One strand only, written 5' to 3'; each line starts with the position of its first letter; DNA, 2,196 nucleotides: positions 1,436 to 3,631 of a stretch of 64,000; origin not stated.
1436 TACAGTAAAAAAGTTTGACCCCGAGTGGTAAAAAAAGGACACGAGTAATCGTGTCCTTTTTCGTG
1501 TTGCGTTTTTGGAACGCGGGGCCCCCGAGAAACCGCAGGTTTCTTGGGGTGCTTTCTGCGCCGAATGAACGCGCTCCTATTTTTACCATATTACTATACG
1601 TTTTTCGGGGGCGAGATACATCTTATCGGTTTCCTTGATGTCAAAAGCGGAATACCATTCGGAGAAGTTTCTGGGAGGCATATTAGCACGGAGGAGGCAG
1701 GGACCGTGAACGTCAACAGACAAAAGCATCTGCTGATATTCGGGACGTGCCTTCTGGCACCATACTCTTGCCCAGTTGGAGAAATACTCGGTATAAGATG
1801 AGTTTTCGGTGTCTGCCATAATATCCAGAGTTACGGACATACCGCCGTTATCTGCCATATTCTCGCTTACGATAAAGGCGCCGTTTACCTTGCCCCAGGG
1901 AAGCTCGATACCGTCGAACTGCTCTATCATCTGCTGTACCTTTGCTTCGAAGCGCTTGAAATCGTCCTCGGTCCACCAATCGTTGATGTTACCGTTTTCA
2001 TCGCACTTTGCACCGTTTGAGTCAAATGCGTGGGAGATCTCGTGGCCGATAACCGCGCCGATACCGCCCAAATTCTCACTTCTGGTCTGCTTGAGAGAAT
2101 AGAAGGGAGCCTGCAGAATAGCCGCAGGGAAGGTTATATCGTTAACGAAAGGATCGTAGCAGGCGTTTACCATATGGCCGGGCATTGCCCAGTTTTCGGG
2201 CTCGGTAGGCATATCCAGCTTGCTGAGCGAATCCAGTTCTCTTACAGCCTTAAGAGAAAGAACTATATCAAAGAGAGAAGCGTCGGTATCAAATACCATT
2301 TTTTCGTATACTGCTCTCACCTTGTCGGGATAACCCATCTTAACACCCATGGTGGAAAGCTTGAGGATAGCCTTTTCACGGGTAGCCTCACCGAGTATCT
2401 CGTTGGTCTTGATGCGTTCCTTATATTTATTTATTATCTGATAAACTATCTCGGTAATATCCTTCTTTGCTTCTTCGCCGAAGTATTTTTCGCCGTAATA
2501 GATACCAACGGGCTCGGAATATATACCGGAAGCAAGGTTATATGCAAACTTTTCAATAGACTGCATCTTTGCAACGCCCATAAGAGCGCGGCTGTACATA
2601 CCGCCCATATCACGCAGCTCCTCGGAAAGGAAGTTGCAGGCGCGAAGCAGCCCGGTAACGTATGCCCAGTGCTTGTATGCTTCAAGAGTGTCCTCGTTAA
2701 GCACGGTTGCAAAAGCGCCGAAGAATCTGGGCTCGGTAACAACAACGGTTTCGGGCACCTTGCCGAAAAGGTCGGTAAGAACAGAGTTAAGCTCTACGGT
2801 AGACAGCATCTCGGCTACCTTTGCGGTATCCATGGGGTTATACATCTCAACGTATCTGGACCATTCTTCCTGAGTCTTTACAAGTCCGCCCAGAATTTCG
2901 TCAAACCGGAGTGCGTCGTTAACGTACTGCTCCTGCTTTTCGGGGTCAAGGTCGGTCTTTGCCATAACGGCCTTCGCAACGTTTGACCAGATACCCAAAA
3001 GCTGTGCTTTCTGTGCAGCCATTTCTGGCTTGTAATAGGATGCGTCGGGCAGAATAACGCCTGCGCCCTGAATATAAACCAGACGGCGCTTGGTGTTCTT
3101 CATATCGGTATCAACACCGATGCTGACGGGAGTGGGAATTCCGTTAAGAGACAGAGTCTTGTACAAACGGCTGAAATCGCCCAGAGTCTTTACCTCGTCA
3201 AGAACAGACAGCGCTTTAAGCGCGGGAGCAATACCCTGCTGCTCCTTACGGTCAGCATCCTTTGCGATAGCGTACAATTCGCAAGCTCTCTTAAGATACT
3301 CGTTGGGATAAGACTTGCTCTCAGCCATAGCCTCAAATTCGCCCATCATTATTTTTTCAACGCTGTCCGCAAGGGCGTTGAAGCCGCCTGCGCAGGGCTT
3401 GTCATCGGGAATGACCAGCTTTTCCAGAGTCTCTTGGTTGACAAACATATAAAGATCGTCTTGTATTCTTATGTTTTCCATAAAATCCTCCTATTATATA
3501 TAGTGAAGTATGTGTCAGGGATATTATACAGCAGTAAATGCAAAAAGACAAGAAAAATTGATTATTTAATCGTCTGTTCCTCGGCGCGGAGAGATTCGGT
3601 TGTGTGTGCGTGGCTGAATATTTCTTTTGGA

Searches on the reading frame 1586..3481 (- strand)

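Call 73: search_protein_families(library=pfam, proteins=[window:1586-3481:-], max_evalue=0.00001)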
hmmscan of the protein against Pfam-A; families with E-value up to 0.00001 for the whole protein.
window:1586-3481:- (632 aa): 2 families
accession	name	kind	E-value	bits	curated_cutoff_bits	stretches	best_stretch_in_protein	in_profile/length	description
PF05649.18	Peptidase_M13_N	-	3.4e-69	234.5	32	1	7-385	2-381/381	Peptidase family M13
PF01431.27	Peptidase_M13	-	4.4e-57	193.5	24.5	1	439-629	1-205/205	Peptidase family M13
